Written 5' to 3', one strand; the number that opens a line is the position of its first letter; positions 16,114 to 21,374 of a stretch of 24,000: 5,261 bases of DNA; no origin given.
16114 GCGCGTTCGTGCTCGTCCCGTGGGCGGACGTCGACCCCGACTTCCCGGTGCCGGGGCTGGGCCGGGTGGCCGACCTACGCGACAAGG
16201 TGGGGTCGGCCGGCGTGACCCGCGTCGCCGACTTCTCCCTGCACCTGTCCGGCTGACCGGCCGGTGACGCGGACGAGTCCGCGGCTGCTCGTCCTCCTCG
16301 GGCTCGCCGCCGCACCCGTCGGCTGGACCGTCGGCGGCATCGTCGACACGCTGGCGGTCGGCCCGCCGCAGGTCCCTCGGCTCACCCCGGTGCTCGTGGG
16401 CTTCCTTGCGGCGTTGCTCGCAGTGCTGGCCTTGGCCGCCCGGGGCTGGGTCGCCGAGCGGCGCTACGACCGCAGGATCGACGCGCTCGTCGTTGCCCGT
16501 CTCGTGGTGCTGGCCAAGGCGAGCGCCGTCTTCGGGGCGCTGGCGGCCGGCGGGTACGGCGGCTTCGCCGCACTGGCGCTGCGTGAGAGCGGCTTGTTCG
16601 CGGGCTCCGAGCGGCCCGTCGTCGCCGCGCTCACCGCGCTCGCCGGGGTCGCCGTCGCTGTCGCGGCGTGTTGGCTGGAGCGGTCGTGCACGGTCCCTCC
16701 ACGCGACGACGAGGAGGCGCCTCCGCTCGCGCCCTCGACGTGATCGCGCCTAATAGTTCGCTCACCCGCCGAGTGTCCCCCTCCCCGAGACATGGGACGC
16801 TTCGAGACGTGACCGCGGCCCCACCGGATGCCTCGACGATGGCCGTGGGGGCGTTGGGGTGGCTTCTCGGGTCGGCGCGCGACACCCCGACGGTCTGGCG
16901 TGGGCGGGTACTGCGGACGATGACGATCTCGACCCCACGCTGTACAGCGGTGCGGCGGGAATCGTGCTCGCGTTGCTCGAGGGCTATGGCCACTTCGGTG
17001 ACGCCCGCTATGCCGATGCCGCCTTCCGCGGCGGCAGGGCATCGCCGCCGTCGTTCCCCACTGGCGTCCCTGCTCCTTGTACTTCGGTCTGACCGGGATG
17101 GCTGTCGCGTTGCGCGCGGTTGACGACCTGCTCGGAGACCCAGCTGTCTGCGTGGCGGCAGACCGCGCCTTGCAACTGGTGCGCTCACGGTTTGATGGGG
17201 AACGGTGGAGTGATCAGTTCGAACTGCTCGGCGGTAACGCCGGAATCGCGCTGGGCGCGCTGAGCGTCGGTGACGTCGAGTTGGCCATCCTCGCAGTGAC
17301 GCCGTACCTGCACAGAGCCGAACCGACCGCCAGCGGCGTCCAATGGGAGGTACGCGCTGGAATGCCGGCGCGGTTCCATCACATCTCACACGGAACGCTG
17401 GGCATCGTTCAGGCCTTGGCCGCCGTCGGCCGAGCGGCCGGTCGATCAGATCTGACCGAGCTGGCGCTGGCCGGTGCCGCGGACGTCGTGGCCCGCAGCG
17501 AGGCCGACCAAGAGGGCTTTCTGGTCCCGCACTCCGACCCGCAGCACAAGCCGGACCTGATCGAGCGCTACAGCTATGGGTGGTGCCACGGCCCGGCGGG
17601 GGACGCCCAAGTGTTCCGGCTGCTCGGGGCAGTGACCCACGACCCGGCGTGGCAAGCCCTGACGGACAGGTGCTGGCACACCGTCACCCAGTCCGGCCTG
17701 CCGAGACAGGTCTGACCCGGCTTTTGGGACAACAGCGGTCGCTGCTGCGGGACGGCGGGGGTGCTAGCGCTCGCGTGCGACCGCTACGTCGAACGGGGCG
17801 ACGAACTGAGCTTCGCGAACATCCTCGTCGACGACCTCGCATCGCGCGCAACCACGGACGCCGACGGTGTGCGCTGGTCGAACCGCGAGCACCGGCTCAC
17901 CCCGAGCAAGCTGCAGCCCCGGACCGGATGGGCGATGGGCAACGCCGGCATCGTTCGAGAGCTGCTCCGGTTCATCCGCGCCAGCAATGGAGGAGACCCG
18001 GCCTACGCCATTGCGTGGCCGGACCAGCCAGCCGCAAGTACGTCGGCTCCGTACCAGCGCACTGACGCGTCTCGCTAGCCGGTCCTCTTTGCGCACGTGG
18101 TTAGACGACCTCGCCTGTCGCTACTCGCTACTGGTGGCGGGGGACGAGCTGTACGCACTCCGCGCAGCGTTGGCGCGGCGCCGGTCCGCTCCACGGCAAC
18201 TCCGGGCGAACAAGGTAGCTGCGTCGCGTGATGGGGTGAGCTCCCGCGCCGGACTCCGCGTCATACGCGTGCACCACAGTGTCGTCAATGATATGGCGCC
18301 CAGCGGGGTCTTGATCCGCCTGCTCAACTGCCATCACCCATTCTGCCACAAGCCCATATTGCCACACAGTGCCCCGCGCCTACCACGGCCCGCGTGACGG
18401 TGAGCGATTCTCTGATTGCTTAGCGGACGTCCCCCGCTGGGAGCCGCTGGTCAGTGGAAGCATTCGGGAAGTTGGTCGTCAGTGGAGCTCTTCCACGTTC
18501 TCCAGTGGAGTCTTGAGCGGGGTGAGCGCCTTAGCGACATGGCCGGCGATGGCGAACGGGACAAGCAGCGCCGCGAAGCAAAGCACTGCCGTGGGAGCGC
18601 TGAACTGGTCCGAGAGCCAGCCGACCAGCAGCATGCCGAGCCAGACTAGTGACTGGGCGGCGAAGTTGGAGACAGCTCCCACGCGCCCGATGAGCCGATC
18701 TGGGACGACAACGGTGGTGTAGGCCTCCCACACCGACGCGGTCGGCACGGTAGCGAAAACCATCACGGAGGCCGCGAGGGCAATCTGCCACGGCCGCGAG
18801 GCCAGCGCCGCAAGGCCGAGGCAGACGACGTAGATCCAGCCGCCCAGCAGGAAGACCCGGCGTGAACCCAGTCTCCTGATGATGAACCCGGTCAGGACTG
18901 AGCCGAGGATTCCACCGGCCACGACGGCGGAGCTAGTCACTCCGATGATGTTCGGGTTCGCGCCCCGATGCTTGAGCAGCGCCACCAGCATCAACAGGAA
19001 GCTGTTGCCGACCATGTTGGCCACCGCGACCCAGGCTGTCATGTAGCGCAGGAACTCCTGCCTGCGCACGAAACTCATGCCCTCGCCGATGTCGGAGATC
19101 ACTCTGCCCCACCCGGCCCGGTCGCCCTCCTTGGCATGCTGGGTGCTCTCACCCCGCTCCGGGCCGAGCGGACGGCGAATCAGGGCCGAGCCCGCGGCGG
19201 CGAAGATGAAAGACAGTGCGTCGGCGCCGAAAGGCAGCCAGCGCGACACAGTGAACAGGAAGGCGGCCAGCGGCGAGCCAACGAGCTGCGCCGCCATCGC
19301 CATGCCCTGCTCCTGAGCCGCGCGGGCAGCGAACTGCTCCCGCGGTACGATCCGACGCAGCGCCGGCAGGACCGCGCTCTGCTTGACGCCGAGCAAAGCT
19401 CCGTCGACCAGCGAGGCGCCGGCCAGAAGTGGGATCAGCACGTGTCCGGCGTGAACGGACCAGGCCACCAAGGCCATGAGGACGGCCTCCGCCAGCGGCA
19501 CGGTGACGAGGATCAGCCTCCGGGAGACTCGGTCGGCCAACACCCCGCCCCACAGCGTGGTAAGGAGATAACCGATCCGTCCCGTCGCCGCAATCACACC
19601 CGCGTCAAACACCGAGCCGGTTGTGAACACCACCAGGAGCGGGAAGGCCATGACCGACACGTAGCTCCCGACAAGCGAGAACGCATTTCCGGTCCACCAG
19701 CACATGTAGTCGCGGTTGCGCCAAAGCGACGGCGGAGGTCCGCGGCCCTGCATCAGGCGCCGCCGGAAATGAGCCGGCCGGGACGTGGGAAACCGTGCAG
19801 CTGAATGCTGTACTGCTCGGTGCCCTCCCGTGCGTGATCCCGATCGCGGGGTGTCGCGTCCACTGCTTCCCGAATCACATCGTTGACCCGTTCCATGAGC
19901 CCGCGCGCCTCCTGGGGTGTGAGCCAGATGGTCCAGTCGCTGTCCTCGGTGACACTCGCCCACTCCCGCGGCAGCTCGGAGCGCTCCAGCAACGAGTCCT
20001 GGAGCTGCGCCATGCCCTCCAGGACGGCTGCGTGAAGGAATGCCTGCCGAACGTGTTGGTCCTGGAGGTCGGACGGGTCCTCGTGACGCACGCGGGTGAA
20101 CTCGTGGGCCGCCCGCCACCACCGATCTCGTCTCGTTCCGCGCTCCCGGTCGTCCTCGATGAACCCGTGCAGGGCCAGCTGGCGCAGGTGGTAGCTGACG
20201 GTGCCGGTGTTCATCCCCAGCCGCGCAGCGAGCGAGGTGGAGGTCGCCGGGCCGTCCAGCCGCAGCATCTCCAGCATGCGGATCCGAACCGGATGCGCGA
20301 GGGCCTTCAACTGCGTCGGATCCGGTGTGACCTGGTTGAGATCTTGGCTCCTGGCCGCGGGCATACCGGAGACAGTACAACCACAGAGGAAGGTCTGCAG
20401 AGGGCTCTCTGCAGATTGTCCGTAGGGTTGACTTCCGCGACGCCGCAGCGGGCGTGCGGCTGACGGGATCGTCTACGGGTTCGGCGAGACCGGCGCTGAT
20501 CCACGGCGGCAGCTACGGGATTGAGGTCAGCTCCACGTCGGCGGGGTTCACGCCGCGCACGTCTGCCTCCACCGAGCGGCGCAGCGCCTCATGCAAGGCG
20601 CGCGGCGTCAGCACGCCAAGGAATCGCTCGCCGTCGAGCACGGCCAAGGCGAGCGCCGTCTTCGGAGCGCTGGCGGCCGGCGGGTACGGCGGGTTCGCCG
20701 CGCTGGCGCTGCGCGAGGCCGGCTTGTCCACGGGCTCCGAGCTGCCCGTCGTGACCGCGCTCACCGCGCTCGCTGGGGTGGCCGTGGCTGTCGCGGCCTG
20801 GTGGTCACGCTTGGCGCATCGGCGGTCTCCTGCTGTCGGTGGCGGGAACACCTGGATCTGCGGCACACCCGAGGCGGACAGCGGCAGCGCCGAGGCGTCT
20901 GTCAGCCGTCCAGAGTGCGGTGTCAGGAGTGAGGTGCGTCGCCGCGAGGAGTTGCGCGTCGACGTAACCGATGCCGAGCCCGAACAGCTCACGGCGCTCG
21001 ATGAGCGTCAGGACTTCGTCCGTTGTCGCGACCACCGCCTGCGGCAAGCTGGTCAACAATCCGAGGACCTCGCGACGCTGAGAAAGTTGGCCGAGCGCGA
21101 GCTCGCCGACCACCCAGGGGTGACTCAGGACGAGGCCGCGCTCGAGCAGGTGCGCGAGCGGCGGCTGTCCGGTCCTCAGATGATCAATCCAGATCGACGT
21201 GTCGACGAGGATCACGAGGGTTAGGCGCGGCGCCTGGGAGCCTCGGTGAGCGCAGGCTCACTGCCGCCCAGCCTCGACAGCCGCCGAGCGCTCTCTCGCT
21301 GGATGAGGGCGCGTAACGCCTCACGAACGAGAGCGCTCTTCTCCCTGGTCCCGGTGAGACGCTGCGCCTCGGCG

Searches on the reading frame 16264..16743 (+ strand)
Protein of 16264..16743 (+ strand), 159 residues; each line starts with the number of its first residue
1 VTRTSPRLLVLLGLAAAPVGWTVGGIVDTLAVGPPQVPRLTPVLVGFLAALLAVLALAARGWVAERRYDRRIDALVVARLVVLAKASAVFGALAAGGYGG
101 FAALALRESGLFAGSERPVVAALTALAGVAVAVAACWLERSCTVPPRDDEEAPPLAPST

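Call 8: search_protein_families(library=pfam, proteins=[window:16264-16743:+], max_evalue=0.01)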
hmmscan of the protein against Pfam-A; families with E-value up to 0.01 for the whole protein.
window:16264-16743:+ (159 aa): 1 family
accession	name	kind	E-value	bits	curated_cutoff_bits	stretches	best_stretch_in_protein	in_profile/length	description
PF11377.13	DUF3180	-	1.2e-25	90.7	28.4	1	9-146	1-135/135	Protein of unknown function (DUF3180)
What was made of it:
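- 16264..16743 (+): Intact DUF3180 gene, last gene of the fol cluster. It holds the resident copy (16512-16674) of the repeated segment. Pfam PF11377, E 1e-25 (call 8).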

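Call 9: find_encoding_contigs(protein=window:16264-16743:+, flank=10000, max_places=10)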
Protein window:16264-16743:+ (159 aa): 1 contig read that carries it; 1 place shown.
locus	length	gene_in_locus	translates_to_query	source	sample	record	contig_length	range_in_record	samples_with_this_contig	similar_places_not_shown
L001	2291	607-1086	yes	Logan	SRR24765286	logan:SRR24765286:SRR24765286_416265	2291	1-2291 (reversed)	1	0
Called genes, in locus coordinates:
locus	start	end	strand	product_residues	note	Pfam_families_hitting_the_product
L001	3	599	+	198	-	?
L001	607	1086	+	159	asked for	PF11377:DUF3180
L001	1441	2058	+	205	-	PF05147:LANC_like (weak)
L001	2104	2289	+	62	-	?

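Call 11: find_related_loci(query=window:16264-16743:+, collection=genome_contigs, flank=10000)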
Query window:16264-16743:+ (159 aa) in genome_contigs; peptide patterns used: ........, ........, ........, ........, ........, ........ (x = any residue, [..] = any of these).
598 stretches matched a pattern, but none encodes a relative of the query by tblastn (E <= 1e-3).
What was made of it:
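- Tried and rejected: Species-representative genomes, searched with the DUF3180 protein: patterns matched but no relative was found, so the clade is absent from that collection (call 11).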

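Call 12: find_homologous_proteins(query=window:16264-16743:+, max_evalue=1e-10)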
Query window:16264-16743:+ (159 aa): 4 proteins with E <= 1e-10 among 8000 candidates.
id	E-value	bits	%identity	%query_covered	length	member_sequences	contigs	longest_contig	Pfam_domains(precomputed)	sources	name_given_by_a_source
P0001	1.4e-86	306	97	100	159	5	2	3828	PF11377.14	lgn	-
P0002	2.7e-27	114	46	99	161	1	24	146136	PF11377.14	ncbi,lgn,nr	ncbi:MAG TPA: DUF3180 domain-containing protein [Jiangellaceae bacterium]|nr:DUF3180 domain-containi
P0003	1.6e-26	111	48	86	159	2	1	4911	PF11377.14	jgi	jgi:hypothetical protein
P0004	2.6e-13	68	45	52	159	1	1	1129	PF11377.14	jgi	jgi:hypothetical protein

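Call 14: find_encoding_contigs(protein=P0001, flank=10000, max_places=10)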
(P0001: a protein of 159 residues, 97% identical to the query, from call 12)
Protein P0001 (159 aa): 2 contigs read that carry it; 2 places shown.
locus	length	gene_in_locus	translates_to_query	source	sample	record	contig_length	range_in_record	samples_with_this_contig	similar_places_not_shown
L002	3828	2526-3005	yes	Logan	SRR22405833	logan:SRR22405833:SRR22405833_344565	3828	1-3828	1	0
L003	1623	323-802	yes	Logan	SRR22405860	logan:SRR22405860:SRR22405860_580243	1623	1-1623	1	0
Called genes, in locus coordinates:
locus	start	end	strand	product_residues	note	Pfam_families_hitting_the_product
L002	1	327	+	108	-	?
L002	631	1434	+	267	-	PF00809:Pterin_bind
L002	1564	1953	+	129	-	PF02152:FolB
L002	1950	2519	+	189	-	PF01288:HPPK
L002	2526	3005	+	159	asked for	PF11377:DUF3180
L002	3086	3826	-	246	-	?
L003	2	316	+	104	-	?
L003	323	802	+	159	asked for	PF11377:DUF3180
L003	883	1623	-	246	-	?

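Call 15: list_cluster_members(proteins=[P0001])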
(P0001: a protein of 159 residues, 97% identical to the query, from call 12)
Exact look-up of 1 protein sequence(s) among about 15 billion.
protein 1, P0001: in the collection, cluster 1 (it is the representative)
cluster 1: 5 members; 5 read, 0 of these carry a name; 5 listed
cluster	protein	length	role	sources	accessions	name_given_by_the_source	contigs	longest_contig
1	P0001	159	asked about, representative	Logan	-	-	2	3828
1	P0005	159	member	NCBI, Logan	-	-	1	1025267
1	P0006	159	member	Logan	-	-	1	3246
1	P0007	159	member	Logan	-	-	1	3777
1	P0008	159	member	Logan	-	-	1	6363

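Call 16: find_encoding_contigs(protein=P0005, flank=10000, max_places=6)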
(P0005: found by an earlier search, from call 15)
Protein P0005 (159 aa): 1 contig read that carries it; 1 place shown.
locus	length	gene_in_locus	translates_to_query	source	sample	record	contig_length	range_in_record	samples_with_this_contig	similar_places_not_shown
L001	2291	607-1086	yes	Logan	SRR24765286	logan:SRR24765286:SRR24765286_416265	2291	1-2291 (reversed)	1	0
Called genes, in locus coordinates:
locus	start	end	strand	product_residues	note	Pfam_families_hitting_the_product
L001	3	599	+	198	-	?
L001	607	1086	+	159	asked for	PF11377:DUF3180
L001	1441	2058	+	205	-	PF05147:LANC_like (weak)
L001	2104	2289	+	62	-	?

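Call 21: find_encoding_contigs(protein=P0008, flank=10000, max_places=6)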
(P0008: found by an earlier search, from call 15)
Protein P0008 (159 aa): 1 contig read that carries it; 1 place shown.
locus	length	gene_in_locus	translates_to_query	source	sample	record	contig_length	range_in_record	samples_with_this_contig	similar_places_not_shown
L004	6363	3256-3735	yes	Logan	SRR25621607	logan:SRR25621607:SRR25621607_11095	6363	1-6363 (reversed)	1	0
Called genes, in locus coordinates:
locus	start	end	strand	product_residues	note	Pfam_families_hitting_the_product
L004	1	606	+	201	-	?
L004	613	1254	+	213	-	PF01227:GTP_cyclohydroI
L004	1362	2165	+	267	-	PF00809:Pterin_bind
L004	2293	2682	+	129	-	PF02152:FolB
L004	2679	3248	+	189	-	PF01288:HPPK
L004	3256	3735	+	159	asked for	PF11377:DUF3180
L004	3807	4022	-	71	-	PF09957:VapB_antitoxin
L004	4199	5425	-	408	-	PF05977:MFS_3, PF07690:MFS_1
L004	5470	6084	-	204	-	PF01022:HTH_5, PF01047:MarR (weak), PF12840:HTH_20, PF13412:HTH_24 (weak)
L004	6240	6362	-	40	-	?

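Call 22: find_encoding_contigs(protein=P0007, flank=10000, max_places=6)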
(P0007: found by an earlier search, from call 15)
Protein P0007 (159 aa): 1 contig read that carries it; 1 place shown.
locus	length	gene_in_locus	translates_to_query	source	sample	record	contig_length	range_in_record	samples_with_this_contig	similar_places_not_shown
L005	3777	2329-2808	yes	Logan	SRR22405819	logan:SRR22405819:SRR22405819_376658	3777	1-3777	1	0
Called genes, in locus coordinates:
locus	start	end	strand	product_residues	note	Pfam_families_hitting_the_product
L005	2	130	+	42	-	?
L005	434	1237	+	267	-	PF00809:Pterin_bind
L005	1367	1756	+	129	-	PF02152:FolB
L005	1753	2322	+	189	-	PF01288:HPPK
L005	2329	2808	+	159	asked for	PF11377:DUF3180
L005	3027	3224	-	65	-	PF09957:VapB_antitoxin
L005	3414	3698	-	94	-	-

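Call 23: find_encoding_contigs(protein=P0006, flank=10000, max_places=6)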
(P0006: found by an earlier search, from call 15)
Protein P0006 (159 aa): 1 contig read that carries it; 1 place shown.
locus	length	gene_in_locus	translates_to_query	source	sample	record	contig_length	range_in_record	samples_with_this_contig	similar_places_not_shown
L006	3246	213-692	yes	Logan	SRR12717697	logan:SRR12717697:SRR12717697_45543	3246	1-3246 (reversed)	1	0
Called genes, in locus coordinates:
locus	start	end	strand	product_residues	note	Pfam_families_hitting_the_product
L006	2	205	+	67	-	?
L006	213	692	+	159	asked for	PF11377:DUF3180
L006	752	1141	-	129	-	PF01850:PIN (weak)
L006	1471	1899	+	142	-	PF05147:LANC_like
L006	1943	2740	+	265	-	PF05147:LANC_like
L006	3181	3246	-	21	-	?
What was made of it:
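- Relatives have a single DUF3180 and a single ATPase at this locus (calls 14, 21-23).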

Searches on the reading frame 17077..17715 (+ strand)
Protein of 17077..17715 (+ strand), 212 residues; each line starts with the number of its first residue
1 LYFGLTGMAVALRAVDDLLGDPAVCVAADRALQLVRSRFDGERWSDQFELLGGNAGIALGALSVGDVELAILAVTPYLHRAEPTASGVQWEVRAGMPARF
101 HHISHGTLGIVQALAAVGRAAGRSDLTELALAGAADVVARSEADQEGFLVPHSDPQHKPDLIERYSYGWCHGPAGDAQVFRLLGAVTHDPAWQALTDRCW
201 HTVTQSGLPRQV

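Call 8: search_protein_families(library=pfam, proteins=[window:17077-17715:+], max_evalue=0.01)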
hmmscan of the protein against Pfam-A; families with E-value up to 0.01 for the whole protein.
window:17077-17715:+ (212 aa): 1 family
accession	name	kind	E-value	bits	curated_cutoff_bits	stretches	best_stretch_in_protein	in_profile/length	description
PF05147.19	LANC_like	-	1.1e-17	64.2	23.2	2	1-147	55-206/350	Lanthionine synthetase C-like protein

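Call 42: search_protein_families(library=ncbifam, proteins=[window:17077-17715:+], max_evalue=0.001)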
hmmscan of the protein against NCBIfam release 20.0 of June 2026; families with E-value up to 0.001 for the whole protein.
window:17077-17715:+ (212 aa): 3 families
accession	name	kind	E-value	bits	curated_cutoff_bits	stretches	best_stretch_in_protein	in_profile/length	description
NF038150.1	lanthi_synth_IV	equivalog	1.1e-14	53.8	650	1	1-206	558-762/851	class IV lanthionine synthetase LanL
TIGR03897.1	lanti_2_LanM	subfamily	5.6e-10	37.6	304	1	2-175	648-819/932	type 2 lanthipeptide synthetase LanM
NF038151.1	lanthi_synth_III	equivalog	1.3e-05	23.8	575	1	4-198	528-690/833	class III lanthionine synthetase LanKC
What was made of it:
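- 16778..18099 (+): LanC-like (lanthionine synthetase C-like) gene split over several frames. First block of haplotype P. NCBIfam LanL/LanM C-terminal region (call 42).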

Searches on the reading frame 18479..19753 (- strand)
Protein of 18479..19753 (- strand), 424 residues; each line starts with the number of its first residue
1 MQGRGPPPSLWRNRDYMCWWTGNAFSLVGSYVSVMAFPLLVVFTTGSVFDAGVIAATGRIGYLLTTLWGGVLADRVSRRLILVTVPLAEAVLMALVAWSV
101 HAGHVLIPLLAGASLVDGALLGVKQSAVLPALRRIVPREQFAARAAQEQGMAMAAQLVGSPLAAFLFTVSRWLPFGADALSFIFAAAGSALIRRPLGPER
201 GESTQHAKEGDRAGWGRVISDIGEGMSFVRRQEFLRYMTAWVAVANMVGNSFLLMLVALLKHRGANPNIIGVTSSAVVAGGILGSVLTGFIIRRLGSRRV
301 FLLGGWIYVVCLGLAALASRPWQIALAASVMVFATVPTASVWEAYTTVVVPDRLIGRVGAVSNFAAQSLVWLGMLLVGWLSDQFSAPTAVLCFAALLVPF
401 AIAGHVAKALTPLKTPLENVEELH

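Call 42: search_protein_families(library=ncbifam, proteins=[window:18479-19753:-], max_evalue=0.001)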
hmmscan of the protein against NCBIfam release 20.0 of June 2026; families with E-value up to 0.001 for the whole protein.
window:18479-19753:- (424 aa): 8 families
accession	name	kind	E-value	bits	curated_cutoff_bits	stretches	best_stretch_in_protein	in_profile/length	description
TIGR00900.1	2A0121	subfamily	3.6e-38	131.9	319.6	1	19-384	4-363/364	H+ Antiporter protein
NF007792.0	PRK10489.1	equivalog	5.8e-11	42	324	1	19-398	22-389/419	enterobactin transporter EntS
NF000245.1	macrolide_MefA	exception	2.3e-09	36.8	675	1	11-405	7-394/405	macrolide efflux MFS transporter Mef(A)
NF052575.1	MFS_efflux_Tap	equivalog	2.4e-08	33.4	625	1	28-414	18-398/401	multidrug efflux MFS transporter Tap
NF012178.0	tet_MFS_V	exception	1.2e-07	31.2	640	1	25-404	19-392/409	tetracycline efflux MFS transporter Tet(V)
TIGR00895.1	2A0115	subfamily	3e-05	23.1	418.55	1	13-114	249-349/398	aromatic acid/H+ symport family MFS transporter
TIGR00880.1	2_A_01_02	superfamily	8.8e-05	22.6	131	0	61-186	10-131/141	multidrug resistance protein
TIGR00881.1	2A0104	subfamily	0.00016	20.8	407.75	0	50-165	31-137/379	phosphoglycerate transporter protein PgtP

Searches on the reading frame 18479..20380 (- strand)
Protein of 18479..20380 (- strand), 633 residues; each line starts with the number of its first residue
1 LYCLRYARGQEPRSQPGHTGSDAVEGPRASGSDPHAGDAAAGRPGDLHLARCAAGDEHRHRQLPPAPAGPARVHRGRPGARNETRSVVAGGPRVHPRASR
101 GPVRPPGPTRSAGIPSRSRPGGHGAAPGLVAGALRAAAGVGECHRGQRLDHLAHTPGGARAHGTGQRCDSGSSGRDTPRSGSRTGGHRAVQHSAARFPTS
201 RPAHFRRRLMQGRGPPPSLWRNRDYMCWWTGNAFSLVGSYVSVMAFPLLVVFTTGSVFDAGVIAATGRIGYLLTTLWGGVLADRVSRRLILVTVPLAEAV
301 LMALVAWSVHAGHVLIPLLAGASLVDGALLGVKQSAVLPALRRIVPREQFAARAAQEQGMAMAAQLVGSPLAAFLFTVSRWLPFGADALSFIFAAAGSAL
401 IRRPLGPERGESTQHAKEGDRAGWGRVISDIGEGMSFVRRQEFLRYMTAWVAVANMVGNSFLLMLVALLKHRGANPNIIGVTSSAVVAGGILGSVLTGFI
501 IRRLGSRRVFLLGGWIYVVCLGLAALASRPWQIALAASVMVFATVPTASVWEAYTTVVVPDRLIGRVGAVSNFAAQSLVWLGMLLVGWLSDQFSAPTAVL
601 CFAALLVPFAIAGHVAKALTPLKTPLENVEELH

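Call 8: search_protein_families(library=pfam, proteins=[window:18479-20380:-], max_evalue=0.01)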
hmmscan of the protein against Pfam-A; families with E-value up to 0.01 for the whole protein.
window:18479-20380:- (633 aa): 4 families
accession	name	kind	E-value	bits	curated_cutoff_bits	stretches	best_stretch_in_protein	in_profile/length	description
PF07690.21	MFS_1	-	9.8e-21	74.5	33.4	2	229-465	2-224/347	Major Facilitator Superfamily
PF05977.19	MFS_3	-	2.1e-09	36.8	27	1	222-616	9-393/524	Transmembrane secretion effector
PF13347.12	MFS_2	-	0.0037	16.3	27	1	437-549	220-332/427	MFS/sugar transport protein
PF00083.30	Sugar_tr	-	0.0083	15.5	22.3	1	478-542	47-114/452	Sugar (and other) transporter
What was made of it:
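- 18479..19753 (-): MFS transporter (424 aa), haplotype P. Pfam MFS_1/MFS_3 (call 8).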

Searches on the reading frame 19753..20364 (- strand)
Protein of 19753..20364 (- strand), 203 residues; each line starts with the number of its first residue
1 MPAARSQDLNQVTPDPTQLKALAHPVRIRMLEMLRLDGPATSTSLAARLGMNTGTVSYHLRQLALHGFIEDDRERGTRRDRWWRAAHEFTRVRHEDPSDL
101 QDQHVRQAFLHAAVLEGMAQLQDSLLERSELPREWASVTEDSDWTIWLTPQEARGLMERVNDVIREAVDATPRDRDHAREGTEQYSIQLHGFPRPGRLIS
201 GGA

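Call 26: find_encoding_contigs(protein=window:19753-20364:-, flank=10000, max_places=10)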
Protein window:19753-20364:- (203 aa): 1 contig read that carries it; 1 place shown.
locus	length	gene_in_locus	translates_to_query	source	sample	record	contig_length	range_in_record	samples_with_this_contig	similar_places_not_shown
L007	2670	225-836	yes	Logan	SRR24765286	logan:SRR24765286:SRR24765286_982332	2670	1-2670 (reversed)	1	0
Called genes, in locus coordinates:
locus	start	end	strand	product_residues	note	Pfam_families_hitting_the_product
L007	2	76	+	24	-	?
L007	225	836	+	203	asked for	PF01022:HTH_5, PF01047:MarR (weak), PF12840:HTH_20, PF13412:HTH_24 (weak)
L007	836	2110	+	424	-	PF05977:MFS_3, PF07690:MFS_1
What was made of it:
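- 18479..19753 (-): Gene call in L007 (call 26).
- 19753..20364 (-): ArsR/SmtB-type HTH regulator (203 aa), haplotype P. Pfam HTH_5/HTH_20 on record (call 26).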

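Call 42: search_protein_families(library=ncbifam, proteins=[window:19753-20364:-], max_evalue=0.001)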
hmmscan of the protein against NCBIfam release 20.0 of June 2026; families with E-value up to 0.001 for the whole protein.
window:19753-20364:- (203 aa): 5 families
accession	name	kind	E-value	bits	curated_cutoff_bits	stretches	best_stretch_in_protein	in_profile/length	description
NF033788.1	HTH_metalloreg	subfamily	2.1e-13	49.9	55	1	19-74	5-60/77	metalloregulator ArsR/SmtB family transcription factor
NF041413.1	ArsR_Rv2640c_fam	equivalog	4.3e-10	40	155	1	18-76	35-94/118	Rv2640c family ArsR-like transcriptional regulator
NF033789.1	repress_SdpR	subfamily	5.1e-08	32.7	100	1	19-75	2-57/79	autorepressor SdpR family transcription factor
NF047906.1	CdPbTransRegCmtR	equivalog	5.7e-05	23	150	1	20-72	16-67/104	Cd(II)/Pb(II)-sensing metalloregulatory transcriptional regulator CmtR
NF053755.1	MsvR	equivalog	5.8e-05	22.9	220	1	17-84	5-71/236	transcriptional factor MsvR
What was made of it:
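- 19753..20364 (-): NCBIfam NF033788 (call 42).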

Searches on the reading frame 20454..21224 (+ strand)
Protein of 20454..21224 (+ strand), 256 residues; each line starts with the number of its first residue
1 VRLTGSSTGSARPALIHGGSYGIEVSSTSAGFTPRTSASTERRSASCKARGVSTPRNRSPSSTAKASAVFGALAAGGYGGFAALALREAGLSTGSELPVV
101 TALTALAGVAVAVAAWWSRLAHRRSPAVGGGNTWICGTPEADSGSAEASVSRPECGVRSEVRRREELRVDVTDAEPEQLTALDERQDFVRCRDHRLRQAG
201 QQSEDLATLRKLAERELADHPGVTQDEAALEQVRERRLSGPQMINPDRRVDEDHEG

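Call 8: search_protein_families(library=pfam, proteins=[window:20454-21224:+], max_evalue=0.01)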
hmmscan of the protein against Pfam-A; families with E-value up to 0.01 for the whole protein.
window:20454-21224:+ (256 aa): 2 families
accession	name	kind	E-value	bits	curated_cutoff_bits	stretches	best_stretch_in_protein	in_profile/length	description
PF11377.13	DUF3180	-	3.7e-08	34.1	28.4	1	64-119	73-128/135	Protein of unknown function (DUF3180)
PF25592.1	DUF7937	-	0.0015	17.9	31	1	59-129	273-343/402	Domain of unknown function (DUF7937)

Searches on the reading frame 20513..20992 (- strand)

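Call 8: search_protein_families(library=pfam, proteins=[window:20513-20992:-], max_evalue=0.01)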
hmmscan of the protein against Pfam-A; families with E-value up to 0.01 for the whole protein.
window:20513-20992:- (159 aa): 1 family
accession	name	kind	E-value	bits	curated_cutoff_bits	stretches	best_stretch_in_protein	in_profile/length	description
PF09502.15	HrpB4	-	0.0015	18.7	29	1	58-146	37-109/217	Bacterial type III secretion protein (HrpB4)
